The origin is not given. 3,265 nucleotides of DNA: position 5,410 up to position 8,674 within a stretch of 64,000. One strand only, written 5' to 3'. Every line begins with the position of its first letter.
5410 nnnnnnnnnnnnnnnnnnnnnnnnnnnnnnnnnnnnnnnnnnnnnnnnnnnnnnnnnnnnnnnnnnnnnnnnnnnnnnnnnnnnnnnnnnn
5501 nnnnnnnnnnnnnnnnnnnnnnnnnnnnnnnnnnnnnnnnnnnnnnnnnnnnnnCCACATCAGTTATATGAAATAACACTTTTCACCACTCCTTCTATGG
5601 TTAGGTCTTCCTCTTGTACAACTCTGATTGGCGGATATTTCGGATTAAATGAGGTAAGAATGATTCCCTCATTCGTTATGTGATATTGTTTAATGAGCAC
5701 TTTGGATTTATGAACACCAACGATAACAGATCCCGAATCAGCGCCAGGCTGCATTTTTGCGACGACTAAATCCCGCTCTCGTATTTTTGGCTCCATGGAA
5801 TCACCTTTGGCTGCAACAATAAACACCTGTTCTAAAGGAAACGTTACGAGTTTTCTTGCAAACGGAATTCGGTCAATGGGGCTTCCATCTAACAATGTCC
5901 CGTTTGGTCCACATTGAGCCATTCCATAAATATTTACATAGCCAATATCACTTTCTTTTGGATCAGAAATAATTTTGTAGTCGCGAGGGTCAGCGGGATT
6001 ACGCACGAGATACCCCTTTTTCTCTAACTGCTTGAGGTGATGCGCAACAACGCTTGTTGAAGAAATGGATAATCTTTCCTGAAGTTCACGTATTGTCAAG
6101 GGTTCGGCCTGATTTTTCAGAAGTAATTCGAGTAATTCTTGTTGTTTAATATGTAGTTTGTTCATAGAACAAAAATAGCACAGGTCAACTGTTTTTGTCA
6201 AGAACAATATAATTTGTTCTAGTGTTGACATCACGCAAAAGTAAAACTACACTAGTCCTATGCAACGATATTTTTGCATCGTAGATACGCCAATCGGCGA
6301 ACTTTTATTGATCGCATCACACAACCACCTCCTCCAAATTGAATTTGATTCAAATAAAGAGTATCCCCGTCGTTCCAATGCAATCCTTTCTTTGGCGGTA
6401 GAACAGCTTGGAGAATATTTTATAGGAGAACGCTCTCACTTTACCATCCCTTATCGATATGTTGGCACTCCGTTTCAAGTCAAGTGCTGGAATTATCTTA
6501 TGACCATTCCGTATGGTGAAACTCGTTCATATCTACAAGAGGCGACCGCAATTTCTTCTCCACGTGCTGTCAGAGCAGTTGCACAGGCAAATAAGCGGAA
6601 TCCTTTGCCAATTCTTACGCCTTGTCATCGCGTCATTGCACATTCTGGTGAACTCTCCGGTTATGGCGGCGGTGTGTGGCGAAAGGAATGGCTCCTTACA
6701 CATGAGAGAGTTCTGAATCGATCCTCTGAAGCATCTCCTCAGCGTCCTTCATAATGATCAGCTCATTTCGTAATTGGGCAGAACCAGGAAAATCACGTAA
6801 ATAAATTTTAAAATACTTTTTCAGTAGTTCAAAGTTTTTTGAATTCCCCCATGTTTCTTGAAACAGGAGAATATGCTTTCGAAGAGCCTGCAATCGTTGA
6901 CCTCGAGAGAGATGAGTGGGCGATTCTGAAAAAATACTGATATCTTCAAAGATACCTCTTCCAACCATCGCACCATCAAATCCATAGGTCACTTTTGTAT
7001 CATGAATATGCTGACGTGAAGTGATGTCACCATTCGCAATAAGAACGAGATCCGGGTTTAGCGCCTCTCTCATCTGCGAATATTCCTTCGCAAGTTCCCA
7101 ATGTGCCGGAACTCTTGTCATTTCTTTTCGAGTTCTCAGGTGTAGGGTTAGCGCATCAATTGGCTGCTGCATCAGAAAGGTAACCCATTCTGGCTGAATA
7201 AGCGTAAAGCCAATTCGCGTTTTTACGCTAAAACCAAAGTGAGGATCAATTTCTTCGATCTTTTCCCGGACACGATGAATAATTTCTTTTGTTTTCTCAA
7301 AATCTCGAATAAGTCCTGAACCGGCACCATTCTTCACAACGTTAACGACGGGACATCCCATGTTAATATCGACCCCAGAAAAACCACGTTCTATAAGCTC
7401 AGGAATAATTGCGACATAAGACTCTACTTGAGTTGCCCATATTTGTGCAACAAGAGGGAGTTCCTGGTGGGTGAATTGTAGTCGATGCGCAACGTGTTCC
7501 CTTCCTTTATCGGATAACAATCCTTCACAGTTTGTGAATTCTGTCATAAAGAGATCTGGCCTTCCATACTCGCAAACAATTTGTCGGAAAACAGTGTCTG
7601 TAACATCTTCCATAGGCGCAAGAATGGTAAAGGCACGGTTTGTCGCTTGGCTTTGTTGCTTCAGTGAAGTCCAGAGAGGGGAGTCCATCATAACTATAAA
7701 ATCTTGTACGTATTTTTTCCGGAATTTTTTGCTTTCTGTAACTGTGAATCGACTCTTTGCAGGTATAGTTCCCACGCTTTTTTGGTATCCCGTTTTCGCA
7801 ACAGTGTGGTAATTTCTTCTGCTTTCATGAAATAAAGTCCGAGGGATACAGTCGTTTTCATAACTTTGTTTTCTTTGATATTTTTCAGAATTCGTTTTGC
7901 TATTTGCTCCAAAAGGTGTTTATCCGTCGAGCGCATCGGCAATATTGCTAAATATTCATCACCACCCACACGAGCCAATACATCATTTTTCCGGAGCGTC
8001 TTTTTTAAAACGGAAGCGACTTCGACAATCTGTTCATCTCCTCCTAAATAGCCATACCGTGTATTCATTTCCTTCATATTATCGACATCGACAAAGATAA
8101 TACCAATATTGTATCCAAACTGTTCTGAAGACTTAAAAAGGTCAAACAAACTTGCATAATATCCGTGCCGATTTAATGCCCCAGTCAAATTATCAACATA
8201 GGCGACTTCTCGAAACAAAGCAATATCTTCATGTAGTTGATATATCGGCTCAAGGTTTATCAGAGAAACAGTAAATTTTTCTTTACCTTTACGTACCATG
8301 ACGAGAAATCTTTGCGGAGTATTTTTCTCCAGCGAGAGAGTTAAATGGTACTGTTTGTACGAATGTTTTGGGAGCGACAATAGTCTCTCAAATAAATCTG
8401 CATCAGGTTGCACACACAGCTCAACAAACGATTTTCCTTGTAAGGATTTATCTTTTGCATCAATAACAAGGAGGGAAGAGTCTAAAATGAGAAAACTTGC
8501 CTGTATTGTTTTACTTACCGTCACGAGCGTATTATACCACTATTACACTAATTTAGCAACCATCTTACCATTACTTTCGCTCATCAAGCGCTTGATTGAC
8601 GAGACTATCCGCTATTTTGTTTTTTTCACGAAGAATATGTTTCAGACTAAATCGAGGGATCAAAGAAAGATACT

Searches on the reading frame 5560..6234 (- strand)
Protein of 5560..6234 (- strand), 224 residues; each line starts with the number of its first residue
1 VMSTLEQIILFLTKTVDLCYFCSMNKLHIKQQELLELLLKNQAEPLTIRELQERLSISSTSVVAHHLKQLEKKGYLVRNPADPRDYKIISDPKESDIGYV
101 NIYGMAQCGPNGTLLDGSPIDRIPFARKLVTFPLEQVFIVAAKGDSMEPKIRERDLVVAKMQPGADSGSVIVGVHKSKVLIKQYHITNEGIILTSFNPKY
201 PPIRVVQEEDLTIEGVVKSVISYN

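Call 9: search_protein_families(library=pfam, proteins=[window:5560-6234:-])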
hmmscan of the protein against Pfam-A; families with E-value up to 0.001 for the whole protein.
window:5560-6234:- (224 aa): 10 families
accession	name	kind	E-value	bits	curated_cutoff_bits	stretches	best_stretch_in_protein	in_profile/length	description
PF00717.28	Peptidase_S24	-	5.3e-20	71.7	23.3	1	102-217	2-115/116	Peptidase S24-like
PF01726.22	LexA_DNA_bind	-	8.9e-12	45.1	23.7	1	24-84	1-64/65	LexA DNA binding domain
PF08279.18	HTH_11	-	1.8e-07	31.4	25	1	31-99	2-54/55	HTH domain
PF12802.13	MarR_2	-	1.9e-05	25.1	27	1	35-82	11-58/61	MarR family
PF01047.28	MarR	-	1.9e-05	24.9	24.6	1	41-80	13-51/59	MarR family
PF13412.12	HTH_24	-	2.4e-05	24.3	21.9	1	30-76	4-47/48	Winged helix-turn-helix DNA-binding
PF12840.13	HTH_20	-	4.4e-05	23.8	27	1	34-73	9-45/51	Helix-turn-helix domain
PF13463.12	HTH_27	-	0.00013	22.7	22.2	1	41-82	14-54/68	Winged helix DNA-binding domain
PF01022.26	HTH_5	-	0.00041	20.6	22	1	33-75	6-44/47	Bacterial regulatory protein, arsR family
PF09339.16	HTH_IclR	-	0.00082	19.5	22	0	38-80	11-52/52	IclR helix-turn-helix domain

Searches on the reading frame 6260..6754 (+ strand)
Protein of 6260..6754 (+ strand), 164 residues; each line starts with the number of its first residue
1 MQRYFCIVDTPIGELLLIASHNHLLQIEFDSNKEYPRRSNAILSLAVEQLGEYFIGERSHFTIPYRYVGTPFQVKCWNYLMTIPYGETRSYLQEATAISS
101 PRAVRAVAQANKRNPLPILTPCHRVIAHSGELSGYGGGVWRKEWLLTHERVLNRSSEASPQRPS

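Call 9: search_protein_families(library=pfam, proteins=[window:6260-6754:+])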
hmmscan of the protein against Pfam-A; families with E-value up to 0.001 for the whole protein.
window:6260-6754:+ (164 aa): 2 families
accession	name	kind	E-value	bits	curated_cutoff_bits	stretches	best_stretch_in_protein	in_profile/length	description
PF01035.26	DNA_binding_1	-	6.2e-31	106.5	27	1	71-151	1-81/81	6-O-methylguanine DNA methyltransferase, DNA binding domain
PF02870.21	Methyltransf_1N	-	2.7e-08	34.7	21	1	7-64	5-68/71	6-O-methylguanine DNA methyltransferase, ribonuclease-like domain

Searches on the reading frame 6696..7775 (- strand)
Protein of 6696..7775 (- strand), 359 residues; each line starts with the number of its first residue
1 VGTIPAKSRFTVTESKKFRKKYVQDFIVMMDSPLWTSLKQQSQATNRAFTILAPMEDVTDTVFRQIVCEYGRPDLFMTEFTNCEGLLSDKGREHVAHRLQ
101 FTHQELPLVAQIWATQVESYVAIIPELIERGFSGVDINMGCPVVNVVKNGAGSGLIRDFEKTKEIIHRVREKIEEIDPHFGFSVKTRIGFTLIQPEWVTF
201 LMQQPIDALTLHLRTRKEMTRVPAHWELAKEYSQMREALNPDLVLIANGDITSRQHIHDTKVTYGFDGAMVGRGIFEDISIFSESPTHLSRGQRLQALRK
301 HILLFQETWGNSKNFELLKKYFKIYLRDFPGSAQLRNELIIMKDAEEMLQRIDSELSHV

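Call 9: search_protein_families(library=pfam, proteins=[window:6696-7775:-])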
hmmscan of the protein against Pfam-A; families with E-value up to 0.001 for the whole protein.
window:6696-7775:- (359 aa): 1 family
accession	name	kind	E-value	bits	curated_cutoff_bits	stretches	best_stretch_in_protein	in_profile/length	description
PF01207.24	Dus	-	7.9e-43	147.2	20.4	1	51-353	1-303/311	Dihydrouridine synthase (Dus)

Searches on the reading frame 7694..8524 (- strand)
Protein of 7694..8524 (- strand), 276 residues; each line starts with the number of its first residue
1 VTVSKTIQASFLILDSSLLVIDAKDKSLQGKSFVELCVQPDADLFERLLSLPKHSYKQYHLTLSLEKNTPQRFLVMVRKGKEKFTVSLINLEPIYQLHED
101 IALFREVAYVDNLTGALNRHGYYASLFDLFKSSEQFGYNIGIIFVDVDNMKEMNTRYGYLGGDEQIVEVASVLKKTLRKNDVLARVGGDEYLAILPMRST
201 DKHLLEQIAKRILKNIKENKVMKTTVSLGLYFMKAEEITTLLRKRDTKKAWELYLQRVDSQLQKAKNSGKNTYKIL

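Call 9: search_protein_families(library=pfam, proteins=[window:7694-8524:-])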
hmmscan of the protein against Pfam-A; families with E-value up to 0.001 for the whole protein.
window:7694-8524:- (276 aa): 2 families
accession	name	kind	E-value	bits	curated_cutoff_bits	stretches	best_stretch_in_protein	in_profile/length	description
PF00990.26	GGDEF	-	2.8e-26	92.6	23.8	1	108-271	1-160/161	Diguanylate cyclase, GGDEF domain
PF22335.1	Cas10-Cmr2_palm2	-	0.00081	20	27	0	172-237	42-106/133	Cas10/Cmr2, second palm domain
